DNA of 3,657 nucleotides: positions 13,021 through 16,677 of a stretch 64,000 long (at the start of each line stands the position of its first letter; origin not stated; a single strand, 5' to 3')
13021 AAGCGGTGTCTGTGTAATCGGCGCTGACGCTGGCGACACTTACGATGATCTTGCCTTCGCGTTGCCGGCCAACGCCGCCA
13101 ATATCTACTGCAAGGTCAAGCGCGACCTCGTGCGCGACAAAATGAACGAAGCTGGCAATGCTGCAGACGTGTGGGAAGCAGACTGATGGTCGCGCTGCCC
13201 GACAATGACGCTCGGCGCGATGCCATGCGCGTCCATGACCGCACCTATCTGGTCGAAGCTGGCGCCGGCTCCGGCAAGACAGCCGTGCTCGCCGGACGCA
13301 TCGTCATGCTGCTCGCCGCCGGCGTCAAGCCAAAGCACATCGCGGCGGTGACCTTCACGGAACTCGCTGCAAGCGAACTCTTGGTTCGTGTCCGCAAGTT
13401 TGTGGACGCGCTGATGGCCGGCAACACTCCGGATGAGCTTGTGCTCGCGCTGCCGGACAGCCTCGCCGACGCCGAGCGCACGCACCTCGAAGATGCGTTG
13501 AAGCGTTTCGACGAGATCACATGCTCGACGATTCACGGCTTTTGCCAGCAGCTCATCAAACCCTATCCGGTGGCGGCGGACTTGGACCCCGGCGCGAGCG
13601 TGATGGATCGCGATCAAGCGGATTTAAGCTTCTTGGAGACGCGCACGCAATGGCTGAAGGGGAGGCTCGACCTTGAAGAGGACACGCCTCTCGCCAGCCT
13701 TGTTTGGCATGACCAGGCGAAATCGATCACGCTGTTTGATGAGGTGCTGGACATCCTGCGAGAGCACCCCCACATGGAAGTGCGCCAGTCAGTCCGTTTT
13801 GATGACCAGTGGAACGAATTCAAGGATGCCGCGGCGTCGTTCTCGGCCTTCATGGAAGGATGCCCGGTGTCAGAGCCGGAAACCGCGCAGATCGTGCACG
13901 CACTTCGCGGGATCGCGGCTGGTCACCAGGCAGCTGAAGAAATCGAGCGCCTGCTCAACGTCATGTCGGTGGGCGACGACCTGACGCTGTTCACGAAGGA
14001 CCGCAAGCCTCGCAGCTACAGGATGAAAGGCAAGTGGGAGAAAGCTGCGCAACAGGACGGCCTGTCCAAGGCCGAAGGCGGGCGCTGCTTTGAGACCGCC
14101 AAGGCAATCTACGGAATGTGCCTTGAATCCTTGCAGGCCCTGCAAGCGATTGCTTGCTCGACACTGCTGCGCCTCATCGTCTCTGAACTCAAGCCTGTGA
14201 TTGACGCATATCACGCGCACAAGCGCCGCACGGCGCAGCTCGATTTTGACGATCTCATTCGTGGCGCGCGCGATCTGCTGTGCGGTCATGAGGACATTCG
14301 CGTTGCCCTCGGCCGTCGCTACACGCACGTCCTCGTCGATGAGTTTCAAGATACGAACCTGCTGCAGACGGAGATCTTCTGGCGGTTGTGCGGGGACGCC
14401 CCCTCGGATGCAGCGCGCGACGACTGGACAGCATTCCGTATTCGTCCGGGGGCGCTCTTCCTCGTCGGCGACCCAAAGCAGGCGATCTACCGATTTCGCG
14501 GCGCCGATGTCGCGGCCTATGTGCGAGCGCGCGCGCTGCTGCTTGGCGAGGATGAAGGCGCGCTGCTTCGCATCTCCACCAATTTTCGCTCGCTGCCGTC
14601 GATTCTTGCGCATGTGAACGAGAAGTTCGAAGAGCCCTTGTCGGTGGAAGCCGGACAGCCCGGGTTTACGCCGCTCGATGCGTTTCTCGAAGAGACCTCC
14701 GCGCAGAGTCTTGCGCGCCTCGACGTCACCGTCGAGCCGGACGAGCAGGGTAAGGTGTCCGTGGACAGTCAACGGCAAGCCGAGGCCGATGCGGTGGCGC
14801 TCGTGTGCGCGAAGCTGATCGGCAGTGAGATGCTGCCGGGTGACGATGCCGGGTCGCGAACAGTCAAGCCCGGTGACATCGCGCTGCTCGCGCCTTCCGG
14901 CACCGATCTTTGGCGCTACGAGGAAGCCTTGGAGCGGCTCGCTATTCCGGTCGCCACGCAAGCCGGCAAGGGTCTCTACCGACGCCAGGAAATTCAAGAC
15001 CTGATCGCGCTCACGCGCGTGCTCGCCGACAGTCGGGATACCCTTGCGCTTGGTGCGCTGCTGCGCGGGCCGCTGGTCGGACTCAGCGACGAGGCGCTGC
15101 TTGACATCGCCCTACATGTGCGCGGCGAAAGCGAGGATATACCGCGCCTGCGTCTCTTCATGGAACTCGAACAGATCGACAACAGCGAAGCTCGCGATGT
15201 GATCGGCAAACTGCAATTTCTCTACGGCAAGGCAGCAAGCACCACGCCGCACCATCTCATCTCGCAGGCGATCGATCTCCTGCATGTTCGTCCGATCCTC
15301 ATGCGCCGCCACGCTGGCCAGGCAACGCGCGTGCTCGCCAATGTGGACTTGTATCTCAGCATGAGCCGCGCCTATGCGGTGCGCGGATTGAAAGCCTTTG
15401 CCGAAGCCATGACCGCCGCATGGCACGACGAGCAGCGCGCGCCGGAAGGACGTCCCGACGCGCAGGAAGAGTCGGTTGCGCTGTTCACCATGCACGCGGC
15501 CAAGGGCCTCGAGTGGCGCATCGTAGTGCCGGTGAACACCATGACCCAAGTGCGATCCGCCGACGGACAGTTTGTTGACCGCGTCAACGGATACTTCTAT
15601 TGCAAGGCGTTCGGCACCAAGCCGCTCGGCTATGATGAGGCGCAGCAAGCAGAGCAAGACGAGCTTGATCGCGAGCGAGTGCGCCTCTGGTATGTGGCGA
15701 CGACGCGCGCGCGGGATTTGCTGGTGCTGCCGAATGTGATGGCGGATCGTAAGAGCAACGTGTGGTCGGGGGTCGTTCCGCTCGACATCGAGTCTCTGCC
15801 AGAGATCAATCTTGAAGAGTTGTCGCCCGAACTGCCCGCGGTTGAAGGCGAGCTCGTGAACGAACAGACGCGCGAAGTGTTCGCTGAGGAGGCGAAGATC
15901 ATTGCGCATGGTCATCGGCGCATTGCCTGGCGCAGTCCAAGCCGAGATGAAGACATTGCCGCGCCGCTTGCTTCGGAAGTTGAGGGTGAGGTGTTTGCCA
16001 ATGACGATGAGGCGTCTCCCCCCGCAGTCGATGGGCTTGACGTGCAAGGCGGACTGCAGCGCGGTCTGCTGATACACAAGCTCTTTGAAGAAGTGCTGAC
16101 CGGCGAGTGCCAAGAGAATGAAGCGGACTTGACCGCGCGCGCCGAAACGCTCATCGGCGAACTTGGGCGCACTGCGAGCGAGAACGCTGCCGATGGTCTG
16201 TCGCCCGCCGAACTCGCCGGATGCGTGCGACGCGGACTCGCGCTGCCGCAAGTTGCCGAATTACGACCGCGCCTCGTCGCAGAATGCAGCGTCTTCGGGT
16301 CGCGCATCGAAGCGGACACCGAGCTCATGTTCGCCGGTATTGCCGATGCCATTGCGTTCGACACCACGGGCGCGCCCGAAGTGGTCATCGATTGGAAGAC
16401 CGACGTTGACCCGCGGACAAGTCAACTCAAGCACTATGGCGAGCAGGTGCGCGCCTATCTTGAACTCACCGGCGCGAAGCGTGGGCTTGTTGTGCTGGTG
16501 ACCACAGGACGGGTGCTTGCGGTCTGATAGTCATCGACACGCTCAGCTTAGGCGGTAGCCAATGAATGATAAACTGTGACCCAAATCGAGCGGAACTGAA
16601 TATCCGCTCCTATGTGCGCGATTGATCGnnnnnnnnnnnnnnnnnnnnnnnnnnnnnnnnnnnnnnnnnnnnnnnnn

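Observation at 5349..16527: Three-gene helicase/nuclease cassette: Exo-RecQ-UvrD triple fusion + AddB-like + AddA-like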

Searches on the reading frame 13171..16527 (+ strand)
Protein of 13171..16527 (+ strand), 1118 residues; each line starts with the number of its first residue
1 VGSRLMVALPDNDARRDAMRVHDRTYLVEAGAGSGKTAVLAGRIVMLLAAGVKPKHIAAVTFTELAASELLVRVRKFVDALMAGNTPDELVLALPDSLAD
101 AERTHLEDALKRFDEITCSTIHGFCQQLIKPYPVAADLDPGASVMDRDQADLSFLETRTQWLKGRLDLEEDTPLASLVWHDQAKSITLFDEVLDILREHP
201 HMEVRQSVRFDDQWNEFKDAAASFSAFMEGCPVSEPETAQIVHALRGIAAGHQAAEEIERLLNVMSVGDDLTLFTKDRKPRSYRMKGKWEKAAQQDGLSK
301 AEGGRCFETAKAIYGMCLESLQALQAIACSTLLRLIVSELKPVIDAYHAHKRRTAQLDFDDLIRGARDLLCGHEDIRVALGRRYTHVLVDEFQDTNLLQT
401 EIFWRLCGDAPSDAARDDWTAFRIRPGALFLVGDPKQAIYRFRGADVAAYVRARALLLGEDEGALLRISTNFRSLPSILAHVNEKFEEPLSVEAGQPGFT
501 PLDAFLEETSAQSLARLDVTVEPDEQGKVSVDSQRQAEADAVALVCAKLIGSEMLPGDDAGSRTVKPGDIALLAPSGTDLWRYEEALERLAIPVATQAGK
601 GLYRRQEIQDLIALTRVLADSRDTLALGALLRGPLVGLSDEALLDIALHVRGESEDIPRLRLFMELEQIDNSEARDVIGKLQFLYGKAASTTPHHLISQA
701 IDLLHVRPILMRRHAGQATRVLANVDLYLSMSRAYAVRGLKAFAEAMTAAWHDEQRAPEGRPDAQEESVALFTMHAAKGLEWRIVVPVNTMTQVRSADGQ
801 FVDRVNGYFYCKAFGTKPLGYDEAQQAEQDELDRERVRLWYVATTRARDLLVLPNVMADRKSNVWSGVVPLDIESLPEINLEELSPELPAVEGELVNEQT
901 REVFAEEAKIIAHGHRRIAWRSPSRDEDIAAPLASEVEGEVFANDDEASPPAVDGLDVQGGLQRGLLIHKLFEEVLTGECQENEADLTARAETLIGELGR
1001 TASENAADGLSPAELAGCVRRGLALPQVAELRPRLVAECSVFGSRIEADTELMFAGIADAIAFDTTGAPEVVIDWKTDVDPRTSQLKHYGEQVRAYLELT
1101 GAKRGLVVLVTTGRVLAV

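Call 3: search_protein_families(library=pfam, proteins=[window:13171-16527:+], max_evalue=0.01)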
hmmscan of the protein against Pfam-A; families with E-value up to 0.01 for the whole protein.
window:13171-16527:+ (1118 aa): 5 families
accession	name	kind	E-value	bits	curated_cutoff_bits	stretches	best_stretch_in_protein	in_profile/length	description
PF00580.27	UvrD-helicase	-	9.2e-50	170.2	23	1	12-453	2-266/271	UvrD/REP helicase N-terminal domain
PF13361.12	UvrD_C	-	3.7e-19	69.8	25.6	2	468-646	3-150/350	UvrD-like helicase C-terminal domain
PF13245.12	AAA_19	-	9.8e-13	48.9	25.1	1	20-443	8-134/134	AAA domain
PF12705.13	PDDEXK_1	-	5.1e-06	27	22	1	963-1103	36-172/247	PD-(D/E)XK nuclease superfamily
PF13538.12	UvrD_C_2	-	5.8e-06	26.5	27.4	0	831-853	29-51/52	UvrD-like helicase C-terminal domain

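Call 4: search_protein_families(library=ncbifam, proteins=[window:13171-16527:+], max_evalue=0.01)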
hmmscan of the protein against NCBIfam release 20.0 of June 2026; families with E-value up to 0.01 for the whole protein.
window:13171-16527:+ (1118 aa): 14 families
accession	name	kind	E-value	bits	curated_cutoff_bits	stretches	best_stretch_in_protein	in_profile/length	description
TIGR02784.1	addA_alphas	equivalog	7.8e-80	269.6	860.75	1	27-1098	14-1112/1138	double-strand break repair helicase AddA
TIGR00609.1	recB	equivalog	3.1e-66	224.3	696.05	1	24-856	10-813/1175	exodeoxyribonuclease V subunit beta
TIGR02785.1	addA_Gpos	equivalog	3.1e-61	207.5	707.65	2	332-866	333-891/1234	helicase-exonuclease AddAB subunit AddA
TIGR01073.1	pcrA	equivalog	2.5e-49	168.3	911.2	3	341-485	167-292/725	DNA helicase PcrA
NF008743.0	PRK11773.1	equivalog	1.4e-39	136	965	3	337-484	167-295/720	DNA helicase II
NF010485.0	PRK13909.1-2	equivalog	2.2e-39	135.4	650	1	28-496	8-434/909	RecB-like helicase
TIGR01075.1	uvrD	equivalog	2.5e-38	131.9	1144.45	3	342-484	167-290/715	DNA helicase II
NF008128.0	PRK10876.1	equivalog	2.2e-36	125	1697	2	281-642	279-627/1181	exodeoxyribonuclease V subunit beta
TIGR01074.1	rep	equivalog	1e-33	116.5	951.45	3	12-79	3-71/668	DNA helicase Rep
NF010487.0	PRK13909.1-4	equivalog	1.9e-31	109.2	759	2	346-612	287-520/924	RecB-like helicase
NF008172.0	PRK10919.1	equivalog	1.7e-23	82.7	1168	2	345-483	169-288/673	DNA helicase Rep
NF008276.0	PRK11054.1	equivalog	3.7e-20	72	543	2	330-448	382-481/684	DNA helicase IV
NF010484.0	PRK13909.1-1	equivalog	4.2e-15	54.6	1074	2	343-487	299-436/945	RecB-like helicase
NF010486.0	PRK13909.1-3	equivalog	1e-12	46.9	1109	2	353-489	298-426/921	RecB-like helicase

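Call 5: search_protein_families(library=padloc, proteins=[window:13171-16527:+], max_evalue=0.01)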
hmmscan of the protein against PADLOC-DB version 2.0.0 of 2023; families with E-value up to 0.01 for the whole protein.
window:13171-16527:+ (1118 aa): 48 families (the best 25 are shown)
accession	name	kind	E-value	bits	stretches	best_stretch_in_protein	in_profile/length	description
PDLC03802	RTasHel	-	2.8e-38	130.2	2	343-640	152-381/675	DRT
PDLC00117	GajB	-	1.2e-34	117.8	3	339-489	174-305/604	UrvD helicase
PDLC00132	GajB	-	1.1e-32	111.5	2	340-483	171-296/625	UrvD helicase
PDLC00127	GajB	-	1e-26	91.6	2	339-482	157-285/594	UrvD helicase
PDLC00114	GajB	-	4.3e-26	89.6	2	339-483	171-296/635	UrvD helicase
PDLC00130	GajB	-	4.2e-23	79.4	2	346-485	168-289/589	UrvD helicase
PDLC00122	GajB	-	2.1e-22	77.7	2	380-483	159-244/502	UrvD helicase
PDLC00103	GajB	-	8.8e-21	72.4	2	347-483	175-292/612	UrvD helicase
PDLC00123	GajB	-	2.1e-19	67.6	2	379-483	172-256/540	UrvD helicase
PDLC00119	GajB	-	6.9e-19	66.2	2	354-452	189-271/565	UrvD helicase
PDLC00107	GajB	-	1.1e-17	61.9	3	352-445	184-261/587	UrvD helicase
PDLC00121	GajB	-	1.7e-16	57.8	2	351-483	171-280/565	UrvD helicase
PDLC00112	GajB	-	2.7e-16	57.3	2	366-480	191-289/581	UrvD helicase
PDLC00136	GajB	-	9.3e-16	55.8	2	379-483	202-286/570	UrvD helicase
PDLC00134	GajB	-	1e-15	55.8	2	351-480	180-290/431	UrvD helicase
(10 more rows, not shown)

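Call 66: search_solved_structures(query=window:13186-16524:+, max_evalue=0.00001)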
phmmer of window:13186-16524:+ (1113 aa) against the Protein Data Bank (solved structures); distinct sequences matched with E-value up to 0.00001: 24.
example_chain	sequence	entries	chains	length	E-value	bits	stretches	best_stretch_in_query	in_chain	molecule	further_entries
3u44_A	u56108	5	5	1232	4.4e-33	117.5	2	319-857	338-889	ATP-dependent helicase/nuclease subunit A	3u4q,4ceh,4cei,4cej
9dci_A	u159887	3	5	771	8.7e-26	93.3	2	334-478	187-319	ATP-dependent DNA helicase UvrD1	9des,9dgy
3lfu_A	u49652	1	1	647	2.9e-24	88.3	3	565-781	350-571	DNA helicase II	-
2is1_A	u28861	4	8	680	1.2e-23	86.3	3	565-781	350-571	DNA helicase II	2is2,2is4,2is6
8b1t_B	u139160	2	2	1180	6.4e-23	83.8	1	314-633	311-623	RecBCD enzyme subunit RecB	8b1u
6sjb_B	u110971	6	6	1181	6.5e-23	83.8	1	314-633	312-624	RecBCD enzyme subunit RecB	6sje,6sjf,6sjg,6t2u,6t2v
1w36_B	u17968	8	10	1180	6.5e-23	83.8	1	314-633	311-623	EXODEOXYRIBONUCLEASE V BETA CHAIN | RecBCD enzyme subunit RecB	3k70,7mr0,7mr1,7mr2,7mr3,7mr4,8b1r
5ld2_B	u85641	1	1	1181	6.6e-23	83.8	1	314-633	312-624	RecBCD enzyme subunit RecB,RecBCD enzyme subunit RecB,RecBCD enzyme subunit RecB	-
5mbv_B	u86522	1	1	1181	6.7e-23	83.8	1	314-633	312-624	RecBCD enzyme subunit RecB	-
1pjr_A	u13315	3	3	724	8.1e-22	80.2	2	563-783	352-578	PCRA | ATP-DEPENDENT HELICASE PCRA | HELICASE PCRA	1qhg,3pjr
4c2u_A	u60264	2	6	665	4.1e-18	67.9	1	342-787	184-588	DNA HELICASE II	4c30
2pjr_A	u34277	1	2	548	5.5e-18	67.5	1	7-73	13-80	PROTEIN (HELICASE PCRA)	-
4c2t_A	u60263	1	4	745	6.9e-18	67.1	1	565-786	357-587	DNA HELICASE II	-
1uaa_A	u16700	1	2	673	3.3e-17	64.9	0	17-71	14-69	PROTEIN (ATP-DEPENDENT DNA HELICASE REP.)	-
6ppu_B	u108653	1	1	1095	6.2e-17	64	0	333-483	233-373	UvrD/REP helicase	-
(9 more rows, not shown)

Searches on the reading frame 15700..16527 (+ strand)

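Call 6: search_protein_families(library=pfam, proteins=[window:15700-16527:+], max_evalue=5)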
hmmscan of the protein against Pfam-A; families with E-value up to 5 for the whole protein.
window:15700-16527:+ (275 aa): 1 family
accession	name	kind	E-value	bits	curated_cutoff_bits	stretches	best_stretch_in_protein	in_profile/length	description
PF12705.13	PDDEXK_1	-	2.3e-06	28.2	22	1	120-260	36-172/247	PD-(D/E)XK nuclease superfamily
